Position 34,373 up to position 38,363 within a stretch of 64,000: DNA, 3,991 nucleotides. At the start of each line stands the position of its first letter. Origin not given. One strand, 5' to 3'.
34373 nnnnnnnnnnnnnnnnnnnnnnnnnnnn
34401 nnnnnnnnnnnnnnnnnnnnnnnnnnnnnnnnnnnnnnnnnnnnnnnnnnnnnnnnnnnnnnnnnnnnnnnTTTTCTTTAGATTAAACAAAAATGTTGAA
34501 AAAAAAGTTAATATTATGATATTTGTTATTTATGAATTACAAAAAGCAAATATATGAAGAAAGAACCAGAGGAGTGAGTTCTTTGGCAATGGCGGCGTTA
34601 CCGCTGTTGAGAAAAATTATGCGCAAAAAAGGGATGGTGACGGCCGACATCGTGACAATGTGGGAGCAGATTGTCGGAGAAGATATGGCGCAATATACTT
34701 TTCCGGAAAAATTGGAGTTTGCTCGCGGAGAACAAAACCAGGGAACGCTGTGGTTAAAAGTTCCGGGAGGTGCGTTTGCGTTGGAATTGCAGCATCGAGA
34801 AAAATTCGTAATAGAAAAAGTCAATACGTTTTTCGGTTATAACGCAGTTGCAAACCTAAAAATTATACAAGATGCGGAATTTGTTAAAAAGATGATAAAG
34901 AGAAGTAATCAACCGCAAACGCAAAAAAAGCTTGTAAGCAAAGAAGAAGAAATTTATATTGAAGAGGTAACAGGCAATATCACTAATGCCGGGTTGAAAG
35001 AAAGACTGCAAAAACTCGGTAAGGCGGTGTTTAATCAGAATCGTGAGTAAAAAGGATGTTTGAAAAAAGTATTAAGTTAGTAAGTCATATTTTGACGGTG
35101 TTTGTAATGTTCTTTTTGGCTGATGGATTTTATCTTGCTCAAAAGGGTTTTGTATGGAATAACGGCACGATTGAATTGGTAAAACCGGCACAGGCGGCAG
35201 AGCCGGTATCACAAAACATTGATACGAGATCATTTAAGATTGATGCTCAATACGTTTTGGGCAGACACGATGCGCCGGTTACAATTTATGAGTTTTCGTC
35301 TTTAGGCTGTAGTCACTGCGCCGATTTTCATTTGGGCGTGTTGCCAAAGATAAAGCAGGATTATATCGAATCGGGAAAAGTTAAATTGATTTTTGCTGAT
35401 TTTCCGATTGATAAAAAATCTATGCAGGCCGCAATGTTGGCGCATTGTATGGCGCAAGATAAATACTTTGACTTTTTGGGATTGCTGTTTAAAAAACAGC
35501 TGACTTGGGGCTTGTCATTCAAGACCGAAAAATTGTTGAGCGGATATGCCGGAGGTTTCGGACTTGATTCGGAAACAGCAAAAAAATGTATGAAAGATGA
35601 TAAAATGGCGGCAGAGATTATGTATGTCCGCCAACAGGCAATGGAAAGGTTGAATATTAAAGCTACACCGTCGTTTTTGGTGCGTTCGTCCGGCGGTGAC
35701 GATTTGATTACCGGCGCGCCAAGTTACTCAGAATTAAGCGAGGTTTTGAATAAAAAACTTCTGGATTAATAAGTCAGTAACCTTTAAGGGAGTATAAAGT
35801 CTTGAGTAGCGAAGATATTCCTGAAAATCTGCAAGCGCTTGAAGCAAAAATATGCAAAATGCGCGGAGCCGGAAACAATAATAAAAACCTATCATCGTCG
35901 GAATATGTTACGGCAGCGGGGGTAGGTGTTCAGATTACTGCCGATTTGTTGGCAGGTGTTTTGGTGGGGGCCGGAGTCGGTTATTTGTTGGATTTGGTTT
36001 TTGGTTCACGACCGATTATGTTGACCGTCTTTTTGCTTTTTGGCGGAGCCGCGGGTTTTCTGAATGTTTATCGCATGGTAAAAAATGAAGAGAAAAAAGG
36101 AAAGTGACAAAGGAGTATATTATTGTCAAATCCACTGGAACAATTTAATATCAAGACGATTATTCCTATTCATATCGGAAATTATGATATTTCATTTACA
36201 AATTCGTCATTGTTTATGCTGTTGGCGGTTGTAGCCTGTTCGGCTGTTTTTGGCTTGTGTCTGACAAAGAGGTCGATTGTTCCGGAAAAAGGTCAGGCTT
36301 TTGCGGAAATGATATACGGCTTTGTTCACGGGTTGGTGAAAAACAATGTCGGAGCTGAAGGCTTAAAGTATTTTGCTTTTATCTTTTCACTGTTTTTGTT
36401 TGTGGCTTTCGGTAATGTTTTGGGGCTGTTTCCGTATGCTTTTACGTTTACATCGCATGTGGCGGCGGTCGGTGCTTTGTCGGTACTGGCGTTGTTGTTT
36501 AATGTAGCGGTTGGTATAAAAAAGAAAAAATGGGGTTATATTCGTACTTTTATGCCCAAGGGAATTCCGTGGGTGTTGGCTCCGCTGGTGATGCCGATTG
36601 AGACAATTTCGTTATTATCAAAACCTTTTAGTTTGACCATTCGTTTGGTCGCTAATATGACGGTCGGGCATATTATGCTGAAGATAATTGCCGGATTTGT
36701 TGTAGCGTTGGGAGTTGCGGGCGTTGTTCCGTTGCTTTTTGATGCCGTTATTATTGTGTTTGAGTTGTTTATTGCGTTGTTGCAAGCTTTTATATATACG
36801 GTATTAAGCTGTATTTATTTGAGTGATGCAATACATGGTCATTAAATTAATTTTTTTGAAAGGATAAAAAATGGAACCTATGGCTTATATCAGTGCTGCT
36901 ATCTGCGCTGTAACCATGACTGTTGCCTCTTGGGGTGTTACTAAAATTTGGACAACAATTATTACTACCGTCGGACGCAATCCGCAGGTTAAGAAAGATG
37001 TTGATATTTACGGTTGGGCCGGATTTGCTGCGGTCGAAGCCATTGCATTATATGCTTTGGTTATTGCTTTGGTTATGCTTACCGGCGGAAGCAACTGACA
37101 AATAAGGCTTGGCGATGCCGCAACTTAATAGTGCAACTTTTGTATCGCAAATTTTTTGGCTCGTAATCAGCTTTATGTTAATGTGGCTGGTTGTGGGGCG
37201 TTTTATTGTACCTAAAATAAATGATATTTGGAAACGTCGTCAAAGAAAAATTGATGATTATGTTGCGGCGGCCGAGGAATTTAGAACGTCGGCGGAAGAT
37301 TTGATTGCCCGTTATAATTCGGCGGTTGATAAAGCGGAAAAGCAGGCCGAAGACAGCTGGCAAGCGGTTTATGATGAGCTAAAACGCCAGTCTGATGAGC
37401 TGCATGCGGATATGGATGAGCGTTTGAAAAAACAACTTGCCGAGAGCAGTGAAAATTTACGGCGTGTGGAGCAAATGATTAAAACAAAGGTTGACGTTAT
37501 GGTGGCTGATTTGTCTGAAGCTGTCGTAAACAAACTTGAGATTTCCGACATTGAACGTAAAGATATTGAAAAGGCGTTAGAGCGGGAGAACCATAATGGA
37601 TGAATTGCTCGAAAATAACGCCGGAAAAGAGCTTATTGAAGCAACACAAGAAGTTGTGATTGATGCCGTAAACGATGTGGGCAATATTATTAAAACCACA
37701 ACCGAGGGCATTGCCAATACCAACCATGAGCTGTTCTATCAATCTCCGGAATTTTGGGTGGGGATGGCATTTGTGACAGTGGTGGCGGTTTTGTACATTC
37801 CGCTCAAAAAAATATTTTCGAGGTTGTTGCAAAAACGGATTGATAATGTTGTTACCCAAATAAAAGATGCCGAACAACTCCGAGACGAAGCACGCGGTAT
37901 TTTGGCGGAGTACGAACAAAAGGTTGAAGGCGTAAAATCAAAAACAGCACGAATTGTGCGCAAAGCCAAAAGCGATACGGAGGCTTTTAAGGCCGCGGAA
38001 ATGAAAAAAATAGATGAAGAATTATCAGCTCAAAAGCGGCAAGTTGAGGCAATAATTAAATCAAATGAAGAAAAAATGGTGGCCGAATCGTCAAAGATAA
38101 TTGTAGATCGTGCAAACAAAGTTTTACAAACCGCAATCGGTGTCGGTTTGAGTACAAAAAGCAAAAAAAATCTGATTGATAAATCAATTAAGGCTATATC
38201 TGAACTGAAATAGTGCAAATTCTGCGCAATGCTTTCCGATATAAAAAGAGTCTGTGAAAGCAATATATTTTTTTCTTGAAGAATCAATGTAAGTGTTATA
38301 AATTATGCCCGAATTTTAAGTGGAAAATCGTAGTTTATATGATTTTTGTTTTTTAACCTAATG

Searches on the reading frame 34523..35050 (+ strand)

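Call 56: search_protein_families(library=pfam, proteins=[window:34523-35050:+], max_evalue=0.0001)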
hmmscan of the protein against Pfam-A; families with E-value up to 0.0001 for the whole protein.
window:34523-35050:+ (175 aa): 1 family
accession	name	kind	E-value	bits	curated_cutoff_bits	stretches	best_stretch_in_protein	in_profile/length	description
PF05258.17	DciA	-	4.8e-13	49.6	24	1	32-114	14-89/89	Dna[CI] antecedent, DciA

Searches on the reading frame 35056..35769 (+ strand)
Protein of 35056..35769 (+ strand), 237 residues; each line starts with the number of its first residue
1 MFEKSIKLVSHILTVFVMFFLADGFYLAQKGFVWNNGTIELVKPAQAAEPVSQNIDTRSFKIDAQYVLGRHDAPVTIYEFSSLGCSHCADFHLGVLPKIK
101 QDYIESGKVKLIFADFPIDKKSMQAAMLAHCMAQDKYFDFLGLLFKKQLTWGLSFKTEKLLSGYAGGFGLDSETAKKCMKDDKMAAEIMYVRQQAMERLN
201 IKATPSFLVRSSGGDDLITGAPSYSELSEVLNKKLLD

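Call 56: search_protein_families(library=pfam, proteins=[window:35056-35769:+], max_evalue=0.0001)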
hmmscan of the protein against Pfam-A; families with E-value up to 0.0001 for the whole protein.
window:35056-35769:+ (237 aa): 2 families
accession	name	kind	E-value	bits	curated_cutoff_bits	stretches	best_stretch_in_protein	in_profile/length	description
PF13462.12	Thioredoxin_4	-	2.2e-35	122.7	23.2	1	64-232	4-164/165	Thioredoxin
PF01323.26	DSBA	-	8e-07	29.5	25.6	1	97-231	21-190/191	DSBA-like thioredoxin domain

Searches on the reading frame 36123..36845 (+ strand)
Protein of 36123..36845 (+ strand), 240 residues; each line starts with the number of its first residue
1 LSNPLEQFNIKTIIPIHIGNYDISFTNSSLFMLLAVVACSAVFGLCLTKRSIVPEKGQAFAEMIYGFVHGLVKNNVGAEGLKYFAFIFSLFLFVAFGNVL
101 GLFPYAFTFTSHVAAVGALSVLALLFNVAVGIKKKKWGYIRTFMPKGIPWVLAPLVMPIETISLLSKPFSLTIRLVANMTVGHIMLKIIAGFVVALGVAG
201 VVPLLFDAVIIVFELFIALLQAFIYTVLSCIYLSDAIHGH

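Call 56: search_protein_families(library=pfam, proteins=[window:36123-36845:+], max_evalue=0.0001)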
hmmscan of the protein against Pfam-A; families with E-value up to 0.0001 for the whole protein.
window:36123-36845:+ (240 aa): 1 family
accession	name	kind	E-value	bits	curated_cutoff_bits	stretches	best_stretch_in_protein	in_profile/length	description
PF00119.25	ATP-synt_A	-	8.2e-55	186.4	33.9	1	30-234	2-217/217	ATP synthase A chain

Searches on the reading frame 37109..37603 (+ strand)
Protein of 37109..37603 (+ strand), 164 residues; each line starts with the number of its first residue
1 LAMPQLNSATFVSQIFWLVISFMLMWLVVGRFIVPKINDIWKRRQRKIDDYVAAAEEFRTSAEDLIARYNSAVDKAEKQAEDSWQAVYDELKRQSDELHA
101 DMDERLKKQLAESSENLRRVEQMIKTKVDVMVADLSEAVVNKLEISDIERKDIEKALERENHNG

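Call 56: search_protein_families(library=pfam, proteins=[window:37109-37603:+], max_evalue=0.0001)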
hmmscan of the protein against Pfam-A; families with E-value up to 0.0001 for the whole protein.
window:37109-37603:+ (164 aa): 2 families
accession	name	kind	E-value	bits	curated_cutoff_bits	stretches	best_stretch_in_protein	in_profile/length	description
PF00430.23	ATP-synt_B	-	3.1e-17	63.3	28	1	15-142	2-129/132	ATP synthase B/B' CF(0)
PF02326.20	YMF19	-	3.4e-14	53.9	22.6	1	4-81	1-76/84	Plant ATP synthase F0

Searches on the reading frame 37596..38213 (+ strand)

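Call 56: search_protein_families(library=pfam, proteins=[window:37596-38213:+], max_evalue=0.0001)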
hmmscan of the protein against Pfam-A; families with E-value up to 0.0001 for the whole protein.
window:37596-38213:+ (205 aa): 1 family
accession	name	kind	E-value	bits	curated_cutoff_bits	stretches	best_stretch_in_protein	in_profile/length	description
PF00430.23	ATP-synt_B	-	1.8e-14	54.4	28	1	53-178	3-128/132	ATP synthase B/B' CF(0)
